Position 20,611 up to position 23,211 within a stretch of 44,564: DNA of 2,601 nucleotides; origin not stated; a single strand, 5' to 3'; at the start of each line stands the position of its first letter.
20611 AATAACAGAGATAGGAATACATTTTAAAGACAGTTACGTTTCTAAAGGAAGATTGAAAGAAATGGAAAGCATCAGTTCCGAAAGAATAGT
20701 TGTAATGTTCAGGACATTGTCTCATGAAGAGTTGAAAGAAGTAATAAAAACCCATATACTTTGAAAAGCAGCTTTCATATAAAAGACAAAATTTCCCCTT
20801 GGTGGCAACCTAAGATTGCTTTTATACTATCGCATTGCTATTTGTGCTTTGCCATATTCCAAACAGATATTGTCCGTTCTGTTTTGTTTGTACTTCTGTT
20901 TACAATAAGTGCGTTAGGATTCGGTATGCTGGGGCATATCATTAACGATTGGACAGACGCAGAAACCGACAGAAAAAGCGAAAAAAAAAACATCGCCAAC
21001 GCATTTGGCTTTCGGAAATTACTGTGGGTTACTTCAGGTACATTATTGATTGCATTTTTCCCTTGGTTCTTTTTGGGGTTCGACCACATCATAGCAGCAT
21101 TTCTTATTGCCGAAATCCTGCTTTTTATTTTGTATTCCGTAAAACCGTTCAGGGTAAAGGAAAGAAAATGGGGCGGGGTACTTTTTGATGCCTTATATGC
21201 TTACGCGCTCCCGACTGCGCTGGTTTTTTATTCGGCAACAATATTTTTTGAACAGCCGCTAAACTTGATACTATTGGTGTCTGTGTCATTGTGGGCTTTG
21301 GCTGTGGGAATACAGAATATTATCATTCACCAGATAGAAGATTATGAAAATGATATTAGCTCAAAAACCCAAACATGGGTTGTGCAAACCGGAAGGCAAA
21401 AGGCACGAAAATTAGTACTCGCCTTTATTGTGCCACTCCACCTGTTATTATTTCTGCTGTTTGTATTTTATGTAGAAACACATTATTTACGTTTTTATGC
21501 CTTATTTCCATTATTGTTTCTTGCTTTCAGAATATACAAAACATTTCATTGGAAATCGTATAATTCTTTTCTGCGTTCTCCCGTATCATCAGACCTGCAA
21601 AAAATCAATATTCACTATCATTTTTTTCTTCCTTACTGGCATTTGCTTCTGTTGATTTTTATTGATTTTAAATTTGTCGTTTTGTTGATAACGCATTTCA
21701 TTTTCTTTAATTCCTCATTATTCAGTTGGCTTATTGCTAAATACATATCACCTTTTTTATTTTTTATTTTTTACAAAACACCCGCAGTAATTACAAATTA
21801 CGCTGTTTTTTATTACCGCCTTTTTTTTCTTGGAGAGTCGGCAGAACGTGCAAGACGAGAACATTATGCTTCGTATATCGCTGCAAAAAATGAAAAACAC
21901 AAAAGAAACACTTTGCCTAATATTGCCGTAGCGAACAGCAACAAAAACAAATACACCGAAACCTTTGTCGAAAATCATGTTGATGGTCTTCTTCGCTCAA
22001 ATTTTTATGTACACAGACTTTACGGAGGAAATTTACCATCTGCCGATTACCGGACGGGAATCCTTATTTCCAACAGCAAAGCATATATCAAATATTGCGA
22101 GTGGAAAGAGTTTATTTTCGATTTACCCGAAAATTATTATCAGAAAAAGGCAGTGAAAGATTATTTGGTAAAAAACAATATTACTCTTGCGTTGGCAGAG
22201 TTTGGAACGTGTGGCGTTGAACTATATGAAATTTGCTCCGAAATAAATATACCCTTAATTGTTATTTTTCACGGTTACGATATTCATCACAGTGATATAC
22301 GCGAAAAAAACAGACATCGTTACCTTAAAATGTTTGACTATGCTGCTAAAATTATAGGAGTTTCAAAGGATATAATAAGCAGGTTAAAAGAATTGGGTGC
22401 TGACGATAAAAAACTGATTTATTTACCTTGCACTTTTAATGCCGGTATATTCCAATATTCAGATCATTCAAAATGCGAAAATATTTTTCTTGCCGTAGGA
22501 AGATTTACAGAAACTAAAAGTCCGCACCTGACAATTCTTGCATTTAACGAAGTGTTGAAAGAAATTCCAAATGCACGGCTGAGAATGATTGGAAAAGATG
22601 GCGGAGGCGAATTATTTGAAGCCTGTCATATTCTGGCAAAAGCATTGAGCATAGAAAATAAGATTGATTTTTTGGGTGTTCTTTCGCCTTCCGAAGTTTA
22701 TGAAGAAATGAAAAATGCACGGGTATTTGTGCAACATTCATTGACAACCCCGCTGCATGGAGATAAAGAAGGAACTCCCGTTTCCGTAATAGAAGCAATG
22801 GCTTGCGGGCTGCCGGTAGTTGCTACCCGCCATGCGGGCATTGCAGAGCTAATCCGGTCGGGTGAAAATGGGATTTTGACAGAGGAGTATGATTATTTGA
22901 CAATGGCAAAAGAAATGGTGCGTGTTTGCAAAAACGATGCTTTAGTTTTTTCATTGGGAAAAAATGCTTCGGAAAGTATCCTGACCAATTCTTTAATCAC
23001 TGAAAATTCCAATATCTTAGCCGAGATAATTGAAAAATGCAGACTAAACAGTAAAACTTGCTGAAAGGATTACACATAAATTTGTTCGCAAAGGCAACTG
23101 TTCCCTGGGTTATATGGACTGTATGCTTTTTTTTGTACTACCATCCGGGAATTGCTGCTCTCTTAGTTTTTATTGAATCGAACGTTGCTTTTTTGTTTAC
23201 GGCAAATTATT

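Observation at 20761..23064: UbiA-family prenyltransferase fused to a GT4 glycosyltransferase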

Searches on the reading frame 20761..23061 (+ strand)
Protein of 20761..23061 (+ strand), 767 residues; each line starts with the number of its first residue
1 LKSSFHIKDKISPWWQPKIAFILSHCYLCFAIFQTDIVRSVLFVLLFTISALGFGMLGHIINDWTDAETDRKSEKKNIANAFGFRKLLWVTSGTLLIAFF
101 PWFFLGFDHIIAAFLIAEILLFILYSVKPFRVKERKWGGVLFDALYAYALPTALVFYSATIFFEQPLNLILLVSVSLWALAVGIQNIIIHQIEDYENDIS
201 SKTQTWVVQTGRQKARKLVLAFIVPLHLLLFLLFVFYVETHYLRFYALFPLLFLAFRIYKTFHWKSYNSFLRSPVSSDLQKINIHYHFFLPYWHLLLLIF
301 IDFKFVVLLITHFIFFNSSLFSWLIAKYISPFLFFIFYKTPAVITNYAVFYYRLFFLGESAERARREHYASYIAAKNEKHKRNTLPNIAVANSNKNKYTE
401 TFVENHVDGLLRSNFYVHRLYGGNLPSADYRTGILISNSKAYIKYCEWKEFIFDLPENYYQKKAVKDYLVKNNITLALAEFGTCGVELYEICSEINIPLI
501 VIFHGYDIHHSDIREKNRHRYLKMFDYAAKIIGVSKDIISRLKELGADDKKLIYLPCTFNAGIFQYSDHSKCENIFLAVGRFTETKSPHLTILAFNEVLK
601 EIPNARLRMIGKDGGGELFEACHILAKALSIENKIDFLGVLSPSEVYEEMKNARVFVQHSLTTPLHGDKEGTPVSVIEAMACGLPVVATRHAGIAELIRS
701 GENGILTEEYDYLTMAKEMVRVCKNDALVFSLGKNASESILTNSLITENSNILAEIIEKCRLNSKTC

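Call 4: search_protein_families(library=pfam, proteins=[window:20761-23061:+], max_evalue=1)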
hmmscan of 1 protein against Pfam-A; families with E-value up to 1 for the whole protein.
window:20761-23061:+ (767 aa): 6 families
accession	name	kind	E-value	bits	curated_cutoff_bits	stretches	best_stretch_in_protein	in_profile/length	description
PF00534.26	Glycos_transf_1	-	1.4e-32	113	26.4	1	569-737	11-170/172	Glycosyl transferases group 1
PF13692.12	Glyco_trans_1_4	-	1.8e-26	93.5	27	1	574-725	2-142/142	Glycosyl transferases group 1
PF01040.23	UbiA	-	3.8e-13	49.8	34.2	1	31-259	9-230/250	UbiA prenyltransferase family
PF13524.12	Glyco_trans_1_2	-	1.2e-06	28.9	25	1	598-742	8-131/144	Glycosyl transferase-like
PF13439.12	Glyco_transf_4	-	6.7e-06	26.7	28.5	1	457-557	56-164/170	Glycosyltransferase Family 4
PF20706.3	GT4-conflict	-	0.00018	21.1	26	1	515-701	134-323/385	Family 4 Glycosyltransferase in conflict systems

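Call 7: find_homologous_proteins(query=window:20761-23061:+, max_evalue=0.001)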
Query window:20761-23061:+ (767 aa): 16 proteins with E <= 0.001 among 8000 candidates.
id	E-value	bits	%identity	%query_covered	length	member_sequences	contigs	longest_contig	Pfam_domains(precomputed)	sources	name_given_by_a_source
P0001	0.0e+0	1747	100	100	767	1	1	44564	PF00534.27,PF01040.24,PF13524.13,PF13439.13,PF13692.13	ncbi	-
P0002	2.0e-283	961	56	98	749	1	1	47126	PF00534.27,PF01040.24,PF13524.13,PF13439.13,PF26337.1,PF20706.4,PF13692.13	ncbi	-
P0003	1.8e-253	862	52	99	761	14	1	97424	PF00534.27,PF01040.24,PF13439.13,PF13692.13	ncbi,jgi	jgi:glycosyltransferase involved in cell wall biosynthesis/1,4-dihydroxy-2-naphthoate octaprenyltran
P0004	1.7e-252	858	51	98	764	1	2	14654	PF00534.27,PF01040.24,PF13439.13,PF13692.13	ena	-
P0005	4.0e-252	857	50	98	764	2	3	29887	PF00534.27,PF01040.24,PF13439.13,PF13692.13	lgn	-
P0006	4.3e-249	847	50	99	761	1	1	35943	PF00534.27,PF01040.24,PF13439.13,PF13692.13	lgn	-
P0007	1.9e-246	838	50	98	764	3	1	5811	PF00534.27,PF01040.24,PF13439.13,PF13692.13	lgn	-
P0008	2.3e-246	838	50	98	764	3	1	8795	PF00534.27,PF01040.24,PF13439.13,PF13692.13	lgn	-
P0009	3.5e-239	814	49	98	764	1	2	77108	PF00534.27,PF01040.24,PF13692.13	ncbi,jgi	ncbi:MAG: hypothetical protein RIQ59_1287 [Bacteroidota bacterium]|jgi:glycosyltransferase involved 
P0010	1.3e-237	809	49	98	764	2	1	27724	PF00534.27,PF01040.24,PF13439.13,PF13692.13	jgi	jgi:colanic acid/amylovoran biosynthesis glycosyltransferase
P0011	1.0e-236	806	49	97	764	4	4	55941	PF00534.27,PF01040.24,PF13439.13,PF13692.13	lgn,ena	-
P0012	7.2e-225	767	49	98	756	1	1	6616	PF00534.27,PF13524.13,PF13439.13,PF13692.13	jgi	jgi:colanic acid/amylovoran biosynthesis glycosyltransferase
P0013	1.9e-219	749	47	99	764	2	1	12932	PF00534.27,PF01040.24,PF20706.4,PF13692.13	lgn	-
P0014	5.8e-180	619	41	99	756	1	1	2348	PF00534.27,PF01040.24,PF13524.13,PF13439.13,PF20706.4,PF13692.13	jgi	jgi:glycosyltransferase involved in cell wall biosynthesis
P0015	1.6e-137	478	52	55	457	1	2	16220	PF00534.27,PF13524.13,PF13439.13,PF13692.13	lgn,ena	-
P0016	1.5e-6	45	27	27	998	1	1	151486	PF13632.13,PF13641.13,PF00534.27,PF13579.13,PF13439.13,PF00535.33,PF20706.4,PF13692.13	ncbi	-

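Call 8: search_protein_families(library=ncbifam, proteins=[window:20761-23061:+], max_evalue=0.01)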
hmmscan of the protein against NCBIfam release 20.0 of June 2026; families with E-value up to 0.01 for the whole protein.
window:20761-23061:+ (767 aa): 38 families (the best 25 are shown)
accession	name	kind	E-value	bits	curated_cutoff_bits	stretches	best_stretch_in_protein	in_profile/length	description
NF041876.1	EPS_EpsE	equivalog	6.8e-25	88.1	400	1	576-743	217-379/389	exopolysaccharide biosynthesis GT4 family glycosyltransferase EpsE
TIGR04005.1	wcaL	equivalog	1.6e-24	86.5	537.6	1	478-725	123-370/406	colanic acid biosynthesis glycosyltransferase WcaL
TIGR03088.1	stp2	hypoth_equivalog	9e-22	77.6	409.05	1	526-740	149-353/374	TIGR03088 family PEP-CTERM/XrtA system glycosyltransferase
TIGR03999.1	thiol_BshA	equivalog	1.3e-16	60.5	273.7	1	571-741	197-354/375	N-acetyl-alpha-D-glucosaminyl L-malate synthase BshA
NF038229.1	Glyco4_Geo_Pelo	equivalog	1.6e-14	53.7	400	1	484-758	67-334/338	GPMC system family 4 glycosyltransferase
NF047880.1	glyco_SdgA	exception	1.6e-14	53.4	800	1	487-740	227-471/488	serine-aspartate repeat adhesin O-glycosyltransferase SdgA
NF041010.1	glycosy_Agl16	equivalog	1.7e-14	53.5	575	1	523-737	129-329/352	glycosylation protein Agl16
TIGR03449.1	mycothiol_MshA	equivalog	2.9e-14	52.8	462.5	1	573-739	220-383/406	D-inositol-3-phosphate glycosyltransferase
TIGR04157.1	glyco_rSAM_CFB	subfamily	3.8e-14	52.5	400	1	523-707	165-348/406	TIGR04157 family glycosyltransferase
NF007396.0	PRK09922.1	equivalog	1.2e-13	50.7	385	1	509-726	118-327/361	lipopolysaccharide 1,6-galactosyltransferase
NF050063.1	ProtGlycPglJ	equivalog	1.7e-12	47.2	500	1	571-737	193-344/363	N-acetylgalactosamine-N,N'-diacetylbacillosaminyl-diphospho-undecaprenol 4-alpha-N-acetylgalactosaminyltransferase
NF050056.1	ProtGlycPglH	equivalog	2.8e-11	43.1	600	1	546-738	155-332/354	GalNAc-alpha-(1->4)-GalNAc-alpha-(1->3)-diNAcBac-PP-undecaprenol alpha-1,4-N-acetyl-D-galactosaminyltransferase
NF047684.1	TeichurnBiosyTuaC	equivalog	1.8e-10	40.3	550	1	491-757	127-386/391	teichuronic acid biosynthesis protein TuaC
TIGR04348.1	TIGR04348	equivalog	2.5e-10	39.9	300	1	496-719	67-271/310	selenoneine biosynthesis selenosugar synthase SenB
NF049988.1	MGlcDAGSynMgs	equivalog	1.8e-09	37.5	400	1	573-744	213-372/398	alpha-monoglucosyldiacylglycerol synthase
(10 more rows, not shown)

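Call 17: find_encoding_contigs(protein=P0002, flank=10000, max_places=2)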
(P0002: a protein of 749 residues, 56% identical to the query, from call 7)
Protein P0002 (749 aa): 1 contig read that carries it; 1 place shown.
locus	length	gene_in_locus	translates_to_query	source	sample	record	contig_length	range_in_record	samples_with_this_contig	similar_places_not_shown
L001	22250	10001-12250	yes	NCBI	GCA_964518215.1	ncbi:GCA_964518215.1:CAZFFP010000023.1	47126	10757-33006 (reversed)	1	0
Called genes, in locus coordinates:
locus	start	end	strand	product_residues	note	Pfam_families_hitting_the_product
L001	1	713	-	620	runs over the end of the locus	-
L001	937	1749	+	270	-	PF01061:ABC2_membrane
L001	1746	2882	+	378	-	PF00005:ABC_tran, PF02463:SMC_N (faint)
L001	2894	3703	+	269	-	PF05721:PhyH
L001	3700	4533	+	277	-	PF05721:PhyH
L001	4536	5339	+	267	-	PF05721:PhyH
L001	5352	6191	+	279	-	PF01040:UbiA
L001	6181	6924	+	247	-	-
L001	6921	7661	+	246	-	-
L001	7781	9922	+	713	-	PF00067:p450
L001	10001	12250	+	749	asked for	PF01040:UbiA, PF13439:Glyco_transf_4 (weak), PF20706:GT4-conflict (weak), PF00534:Glycos_transf_1, PF13692:Glyco_trans_1_4, PF13524:Glyco_trans_1_2 (weak), PF26337:Gtf3_C (faint)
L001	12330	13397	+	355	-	-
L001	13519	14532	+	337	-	PF01731:Arylesterase (weak)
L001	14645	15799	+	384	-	PF20510:HgmA_N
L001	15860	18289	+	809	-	PF01588:tRNA_bind, PF03483:B3_4, PF03484:B5, PF17759:tRNA_synthFbeta, PF03147:FDX-ACB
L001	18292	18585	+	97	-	-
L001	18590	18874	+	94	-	PF05164:ZapA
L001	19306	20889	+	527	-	PF12072:RNase_Y_N, PF00013:KH_1, PF08668:HDOD (faint), PF01966:HD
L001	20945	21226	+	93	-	-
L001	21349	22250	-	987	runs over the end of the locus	PF13884:Peptidase_S74, PF18962:Por_Secre_tail (weak)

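Call 18: find_encoding_contigs(protein=P0003, flank=10000, max_places=2)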
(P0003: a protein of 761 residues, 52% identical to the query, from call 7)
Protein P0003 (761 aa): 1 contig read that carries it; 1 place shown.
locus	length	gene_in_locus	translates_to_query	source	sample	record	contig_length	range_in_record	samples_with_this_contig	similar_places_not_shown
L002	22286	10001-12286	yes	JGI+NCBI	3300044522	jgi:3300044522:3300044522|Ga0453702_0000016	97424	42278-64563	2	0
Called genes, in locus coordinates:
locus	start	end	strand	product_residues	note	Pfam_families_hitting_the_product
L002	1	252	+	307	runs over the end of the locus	PF05721:PhyH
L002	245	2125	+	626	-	PF05721:PhyH, PF13759:2OG-FeII_Oxy_5 (faint), PF05721:PhyH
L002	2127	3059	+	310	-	PF05721:PhyH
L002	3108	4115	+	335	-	PF05721:PhyH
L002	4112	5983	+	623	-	PF05721:PhyH, PF01135:PCMT (weak), PF02353:CMAS, PF13489:Methyltransf_23, PF13847:Methyltransf_31, PF08241:Methyltransf_11, PF08242:Methyltransf_12, PF13649:Methyltransf_25, +1 more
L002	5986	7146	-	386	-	PF00005:ABC_tran, PF14524:Wzt_C (faint)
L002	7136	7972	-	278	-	PF05721:PhyH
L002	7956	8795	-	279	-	PF05721:PhyH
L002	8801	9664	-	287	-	PF05721:PhyH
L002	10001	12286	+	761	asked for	PF01040:UbiA, PF13439:Glyco_transf_4 (weak), PF00534:Glycos_transf_1, PF13692:Glyco_trans_1_4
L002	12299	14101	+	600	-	-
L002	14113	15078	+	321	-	PF01073:3Beta_HSD, PF01370:Epimerase, PF04321:RmlD_sub_bind (weak), PF16363:GDP_Man_Dehyd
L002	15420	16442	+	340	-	-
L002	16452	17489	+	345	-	-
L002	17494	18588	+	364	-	PF03721:UDPG_MGDP_dh_N, PF00984:UDPG_MGDP_dh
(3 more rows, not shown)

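Call 19: find_encoding_contigs(protein=P0009, flank=10000, max_places=1)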
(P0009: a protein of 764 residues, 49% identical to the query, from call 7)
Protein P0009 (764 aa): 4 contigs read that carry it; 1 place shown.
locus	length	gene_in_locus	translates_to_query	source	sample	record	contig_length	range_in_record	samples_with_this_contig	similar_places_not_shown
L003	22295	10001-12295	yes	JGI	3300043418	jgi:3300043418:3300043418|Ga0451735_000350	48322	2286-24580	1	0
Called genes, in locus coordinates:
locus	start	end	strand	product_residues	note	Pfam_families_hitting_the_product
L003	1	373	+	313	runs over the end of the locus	PF05721:PhyH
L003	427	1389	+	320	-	-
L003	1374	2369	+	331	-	PF05721:PhyH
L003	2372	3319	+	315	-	PF05721:PhyH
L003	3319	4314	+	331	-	-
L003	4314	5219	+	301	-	PF02353:CMAS, PF13489:Methyltransf_23, PF13847:Methyltransf_31, PF08241:Methyltransf_11, PF08242:Methyltransf_12, PF13649:Methyltransf_25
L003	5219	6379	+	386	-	PF00005:ABC_tran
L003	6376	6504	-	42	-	-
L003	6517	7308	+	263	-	PF05721:PhyH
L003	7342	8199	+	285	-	PF05721:PhyH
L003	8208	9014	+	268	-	PF05721:PhyH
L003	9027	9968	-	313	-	PF05721:PhyH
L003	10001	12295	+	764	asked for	PF01040:UbiA, PF00534:Glycos_transf_1, PF13692:Glyco_trans_1_4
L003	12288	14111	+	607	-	-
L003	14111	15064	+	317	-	PF01073:3Beta_HSD, PF01370:Epimerase, PF16363:GDP_Man_Dehyd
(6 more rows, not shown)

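Call 20: find_encoding_contigs(protein=P0011, flank=10000, max_places=1)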
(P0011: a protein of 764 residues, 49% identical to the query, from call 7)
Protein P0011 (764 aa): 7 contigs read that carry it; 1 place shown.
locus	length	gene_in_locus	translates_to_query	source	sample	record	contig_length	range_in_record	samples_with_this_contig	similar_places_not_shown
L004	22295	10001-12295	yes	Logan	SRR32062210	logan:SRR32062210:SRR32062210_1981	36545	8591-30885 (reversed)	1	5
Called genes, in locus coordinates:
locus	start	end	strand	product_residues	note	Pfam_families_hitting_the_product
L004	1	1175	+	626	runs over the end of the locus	PF05721:PhyH, PF13759:2OG-FeII_Oxy_5 (faint), PF05721:PhyH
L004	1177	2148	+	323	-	PF05721:PhyH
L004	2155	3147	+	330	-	PF05721:PhyH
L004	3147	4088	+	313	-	PF05721:PhyH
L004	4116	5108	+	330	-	-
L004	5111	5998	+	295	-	PF02353:CMAS, PF13489:Methyltransf_23, PF13649:Methyltransf_25, PF13847:Methyltransf_31, PF08241:Methyltransf_11, PF08242:Methyltransf_12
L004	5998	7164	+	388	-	PF13555:AAA_29 (faint), PF00005:ABC_tran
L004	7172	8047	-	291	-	PF05721:PhyH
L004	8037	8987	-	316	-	PF05721:PhyH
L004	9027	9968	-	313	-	PF05721:PhyH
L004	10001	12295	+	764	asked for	PF01040:UbiA, PF13439:Glyco_transf_4 (faint), PF00534:Glycos_transf_1, PF13692:Glyco_trans_1_4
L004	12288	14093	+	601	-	-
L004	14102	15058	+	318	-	PF01073:3Beta_HSD, PF01370:Epimerase, PF16363:GDP_Man_Dehyd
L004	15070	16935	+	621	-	PF02543:Carbam_trans_N, PF16861:Carbam_trans_C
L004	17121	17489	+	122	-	-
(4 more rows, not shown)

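Call 21: find_encoding_contigs(protein=P0013, flank=10000, max_places=1)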
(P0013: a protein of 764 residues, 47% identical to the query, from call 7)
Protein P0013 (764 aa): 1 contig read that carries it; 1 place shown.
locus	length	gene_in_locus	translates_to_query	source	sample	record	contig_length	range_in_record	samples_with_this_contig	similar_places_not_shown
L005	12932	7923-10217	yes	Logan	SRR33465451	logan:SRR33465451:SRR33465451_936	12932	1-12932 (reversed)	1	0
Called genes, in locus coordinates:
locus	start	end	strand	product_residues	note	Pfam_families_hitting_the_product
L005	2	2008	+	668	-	?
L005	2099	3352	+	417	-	-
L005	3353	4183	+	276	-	PF02353:CMAS, PF01209:Ubie_methyltran (weak), PF13847:Methyltransf_31, PF08241:Methyltransf_11, PF08242:Methyltransf_12 (weak), PF13649:Methyltransf_25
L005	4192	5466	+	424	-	PF00005:ABC_tran, PF13304:AAA_21 (weak)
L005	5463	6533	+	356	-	-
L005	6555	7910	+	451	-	PF13186:SPASM (faint), PF04055:Radical_SAM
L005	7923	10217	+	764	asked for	PF01040:UbiA, PF20706:GT4-conflict (weak), PF00534:Glycos_transf_1, PF13692:Glyco_trans_1_4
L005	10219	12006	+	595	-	-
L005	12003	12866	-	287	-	-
